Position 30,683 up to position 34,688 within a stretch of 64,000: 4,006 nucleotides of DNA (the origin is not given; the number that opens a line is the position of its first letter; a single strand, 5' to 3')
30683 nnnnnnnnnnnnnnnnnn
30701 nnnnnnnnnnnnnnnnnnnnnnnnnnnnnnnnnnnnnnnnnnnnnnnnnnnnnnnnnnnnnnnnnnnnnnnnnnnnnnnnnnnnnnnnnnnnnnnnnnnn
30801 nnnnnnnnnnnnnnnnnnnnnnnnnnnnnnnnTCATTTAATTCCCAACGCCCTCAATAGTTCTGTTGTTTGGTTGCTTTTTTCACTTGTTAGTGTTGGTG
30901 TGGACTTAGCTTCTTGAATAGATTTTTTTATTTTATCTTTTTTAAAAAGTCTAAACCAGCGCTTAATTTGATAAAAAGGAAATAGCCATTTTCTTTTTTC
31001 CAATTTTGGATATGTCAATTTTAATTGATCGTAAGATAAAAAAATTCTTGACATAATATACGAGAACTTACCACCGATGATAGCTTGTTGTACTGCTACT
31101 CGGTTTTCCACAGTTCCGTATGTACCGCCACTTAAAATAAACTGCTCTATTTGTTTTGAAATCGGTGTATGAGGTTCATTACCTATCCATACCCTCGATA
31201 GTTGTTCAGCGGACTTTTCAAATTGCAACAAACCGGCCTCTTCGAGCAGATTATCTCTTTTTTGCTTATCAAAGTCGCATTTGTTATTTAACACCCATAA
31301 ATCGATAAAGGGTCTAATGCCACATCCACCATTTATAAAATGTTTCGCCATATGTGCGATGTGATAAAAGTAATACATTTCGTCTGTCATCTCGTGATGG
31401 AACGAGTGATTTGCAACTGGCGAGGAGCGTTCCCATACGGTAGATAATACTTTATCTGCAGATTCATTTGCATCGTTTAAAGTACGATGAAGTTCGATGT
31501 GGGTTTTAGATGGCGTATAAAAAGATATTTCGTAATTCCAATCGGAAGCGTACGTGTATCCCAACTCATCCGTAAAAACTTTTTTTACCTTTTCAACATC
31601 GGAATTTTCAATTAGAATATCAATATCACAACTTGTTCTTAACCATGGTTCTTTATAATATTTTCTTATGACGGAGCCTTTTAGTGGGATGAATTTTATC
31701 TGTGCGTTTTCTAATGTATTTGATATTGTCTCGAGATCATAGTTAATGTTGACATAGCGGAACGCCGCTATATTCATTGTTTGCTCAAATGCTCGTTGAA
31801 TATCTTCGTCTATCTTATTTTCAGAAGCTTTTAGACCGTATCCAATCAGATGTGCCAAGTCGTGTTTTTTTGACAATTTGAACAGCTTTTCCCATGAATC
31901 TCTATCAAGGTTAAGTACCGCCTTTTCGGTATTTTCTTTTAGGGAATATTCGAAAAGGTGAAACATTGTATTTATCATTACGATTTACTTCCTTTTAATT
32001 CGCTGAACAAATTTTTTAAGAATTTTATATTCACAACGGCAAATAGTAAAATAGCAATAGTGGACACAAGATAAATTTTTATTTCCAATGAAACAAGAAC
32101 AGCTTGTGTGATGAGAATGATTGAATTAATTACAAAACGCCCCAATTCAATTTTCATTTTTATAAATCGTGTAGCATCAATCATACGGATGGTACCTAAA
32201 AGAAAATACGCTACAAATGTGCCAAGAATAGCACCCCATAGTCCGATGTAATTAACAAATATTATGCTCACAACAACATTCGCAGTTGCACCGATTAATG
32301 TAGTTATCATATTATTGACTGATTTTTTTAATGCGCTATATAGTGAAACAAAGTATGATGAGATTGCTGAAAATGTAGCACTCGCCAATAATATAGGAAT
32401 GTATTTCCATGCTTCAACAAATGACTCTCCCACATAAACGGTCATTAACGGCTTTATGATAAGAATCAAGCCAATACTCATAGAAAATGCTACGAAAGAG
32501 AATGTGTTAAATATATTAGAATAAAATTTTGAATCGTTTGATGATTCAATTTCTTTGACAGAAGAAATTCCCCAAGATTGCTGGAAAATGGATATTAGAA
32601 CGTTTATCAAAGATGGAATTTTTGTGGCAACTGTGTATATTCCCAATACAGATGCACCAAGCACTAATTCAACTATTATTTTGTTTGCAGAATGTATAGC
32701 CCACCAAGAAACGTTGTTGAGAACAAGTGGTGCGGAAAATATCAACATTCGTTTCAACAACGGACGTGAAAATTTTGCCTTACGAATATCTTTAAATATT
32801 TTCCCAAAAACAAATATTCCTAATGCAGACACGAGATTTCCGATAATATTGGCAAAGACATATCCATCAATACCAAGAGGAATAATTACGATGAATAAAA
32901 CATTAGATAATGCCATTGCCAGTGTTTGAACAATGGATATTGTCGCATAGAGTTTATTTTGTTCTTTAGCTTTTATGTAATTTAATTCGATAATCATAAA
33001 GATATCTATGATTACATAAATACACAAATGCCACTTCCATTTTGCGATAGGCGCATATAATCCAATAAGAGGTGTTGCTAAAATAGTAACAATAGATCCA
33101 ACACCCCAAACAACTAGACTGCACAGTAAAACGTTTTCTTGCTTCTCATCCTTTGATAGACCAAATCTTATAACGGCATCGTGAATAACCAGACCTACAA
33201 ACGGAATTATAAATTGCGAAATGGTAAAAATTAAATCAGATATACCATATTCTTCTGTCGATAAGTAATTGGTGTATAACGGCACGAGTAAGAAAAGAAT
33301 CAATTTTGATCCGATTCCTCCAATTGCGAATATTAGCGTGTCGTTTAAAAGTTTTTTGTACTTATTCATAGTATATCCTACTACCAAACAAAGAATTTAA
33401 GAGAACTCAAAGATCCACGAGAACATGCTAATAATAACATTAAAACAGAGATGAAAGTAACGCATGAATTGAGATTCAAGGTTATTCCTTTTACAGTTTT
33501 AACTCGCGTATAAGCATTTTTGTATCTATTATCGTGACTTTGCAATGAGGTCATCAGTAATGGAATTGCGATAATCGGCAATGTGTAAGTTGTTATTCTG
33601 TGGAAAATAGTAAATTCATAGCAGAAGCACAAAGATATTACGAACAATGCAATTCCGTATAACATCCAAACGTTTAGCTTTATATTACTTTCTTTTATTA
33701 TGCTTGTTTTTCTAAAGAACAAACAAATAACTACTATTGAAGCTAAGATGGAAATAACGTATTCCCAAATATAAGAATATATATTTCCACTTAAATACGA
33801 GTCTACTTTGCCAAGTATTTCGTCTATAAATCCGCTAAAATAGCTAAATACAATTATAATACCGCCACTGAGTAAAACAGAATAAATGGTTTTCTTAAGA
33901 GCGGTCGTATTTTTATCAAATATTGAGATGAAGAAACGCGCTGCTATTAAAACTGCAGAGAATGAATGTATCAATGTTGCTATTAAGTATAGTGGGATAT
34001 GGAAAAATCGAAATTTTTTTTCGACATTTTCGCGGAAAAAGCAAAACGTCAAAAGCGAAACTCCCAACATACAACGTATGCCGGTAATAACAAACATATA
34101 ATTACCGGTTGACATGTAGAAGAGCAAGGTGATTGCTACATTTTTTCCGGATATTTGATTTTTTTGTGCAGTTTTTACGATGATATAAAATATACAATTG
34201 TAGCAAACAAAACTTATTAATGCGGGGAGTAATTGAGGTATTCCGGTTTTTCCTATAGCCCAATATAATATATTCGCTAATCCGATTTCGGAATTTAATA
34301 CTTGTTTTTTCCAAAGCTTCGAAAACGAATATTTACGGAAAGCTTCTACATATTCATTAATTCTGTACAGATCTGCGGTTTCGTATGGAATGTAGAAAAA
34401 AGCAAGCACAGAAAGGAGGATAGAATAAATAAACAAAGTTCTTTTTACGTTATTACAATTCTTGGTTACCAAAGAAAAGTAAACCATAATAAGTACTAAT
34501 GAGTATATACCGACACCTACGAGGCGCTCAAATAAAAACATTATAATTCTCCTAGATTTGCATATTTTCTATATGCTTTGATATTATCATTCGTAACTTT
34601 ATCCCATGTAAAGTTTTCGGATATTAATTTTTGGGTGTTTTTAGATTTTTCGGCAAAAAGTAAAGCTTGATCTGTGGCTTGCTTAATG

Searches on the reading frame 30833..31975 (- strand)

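Call 6: search_protein_families(library=pfam, proteins=[window:30833-31975:-], max_evalue=0.001)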
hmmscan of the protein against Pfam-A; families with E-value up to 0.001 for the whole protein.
window:30833-31975:- (380 aa): 1 family
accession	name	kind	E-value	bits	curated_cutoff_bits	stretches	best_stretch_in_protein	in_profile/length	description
PF14907.12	NTP_transf_5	-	9.8e-43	147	31.2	1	27-257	4-241/249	Uncharacterised nucleotidyltransferase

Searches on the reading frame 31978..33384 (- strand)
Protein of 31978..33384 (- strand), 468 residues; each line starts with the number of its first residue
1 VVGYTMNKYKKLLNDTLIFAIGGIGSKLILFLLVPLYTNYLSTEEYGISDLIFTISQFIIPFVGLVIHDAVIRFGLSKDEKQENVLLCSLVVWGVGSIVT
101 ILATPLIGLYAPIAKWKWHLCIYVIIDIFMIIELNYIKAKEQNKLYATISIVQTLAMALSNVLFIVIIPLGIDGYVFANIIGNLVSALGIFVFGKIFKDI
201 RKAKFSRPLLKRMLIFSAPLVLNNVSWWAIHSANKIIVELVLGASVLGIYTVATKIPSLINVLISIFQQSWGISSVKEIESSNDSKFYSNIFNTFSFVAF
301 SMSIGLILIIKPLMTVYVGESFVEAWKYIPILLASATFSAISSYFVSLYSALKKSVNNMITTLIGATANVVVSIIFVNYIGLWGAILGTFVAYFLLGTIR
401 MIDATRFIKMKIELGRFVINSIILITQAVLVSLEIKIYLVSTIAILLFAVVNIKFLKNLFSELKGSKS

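Call 6: search_protein_families(library=pfam, proteins=[window:31978-33384:-], max_evalue=0.001)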
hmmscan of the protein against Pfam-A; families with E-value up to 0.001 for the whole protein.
window:31978-33384:- (468 aa): 2 families
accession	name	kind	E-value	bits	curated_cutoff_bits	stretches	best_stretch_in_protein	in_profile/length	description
PF01943.22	Polysacc_synt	-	8e-20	71.8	28.2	1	13-268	2-262/274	Polysaccharide biosynthesis protein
PF13440.11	Polysacc_synt_3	-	1.3e-13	51.3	23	1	41-325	6-291/293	Polysaccharide biosynthesis protein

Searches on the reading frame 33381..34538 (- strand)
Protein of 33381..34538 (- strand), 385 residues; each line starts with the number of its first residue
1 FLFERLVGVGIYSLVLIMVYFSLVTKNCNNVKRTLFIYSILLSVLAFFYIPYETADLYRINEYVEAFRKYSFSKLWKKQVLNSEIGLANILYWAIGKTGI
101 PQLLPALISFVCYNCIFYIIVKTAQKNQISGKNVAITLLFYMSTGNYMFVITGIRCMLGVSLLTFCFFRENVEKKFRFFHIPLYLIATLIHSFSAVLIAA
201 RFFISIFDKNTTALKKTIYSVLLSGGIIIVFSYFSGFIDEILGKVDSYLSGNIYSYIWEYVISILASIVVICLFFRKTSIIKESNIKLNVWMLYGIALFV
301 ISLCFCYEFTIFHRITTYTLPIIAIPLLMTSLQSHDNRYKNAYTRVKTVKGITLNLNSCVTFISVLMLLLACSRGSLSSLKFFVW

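Call 6: search_protein_families(library=pfam, proteins=[window:33381-34538:-], max_evalue=0.001)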
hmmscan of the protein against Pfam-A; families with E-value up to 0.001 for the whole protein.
window:33381-34538:- (385 aa): 1 family
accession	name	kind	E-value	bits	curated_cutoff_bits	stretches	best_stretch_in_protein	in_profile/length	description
PF14897.12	EpsG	-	6.8e-12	45.6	30.1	1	63-331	28-284/326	EpsG family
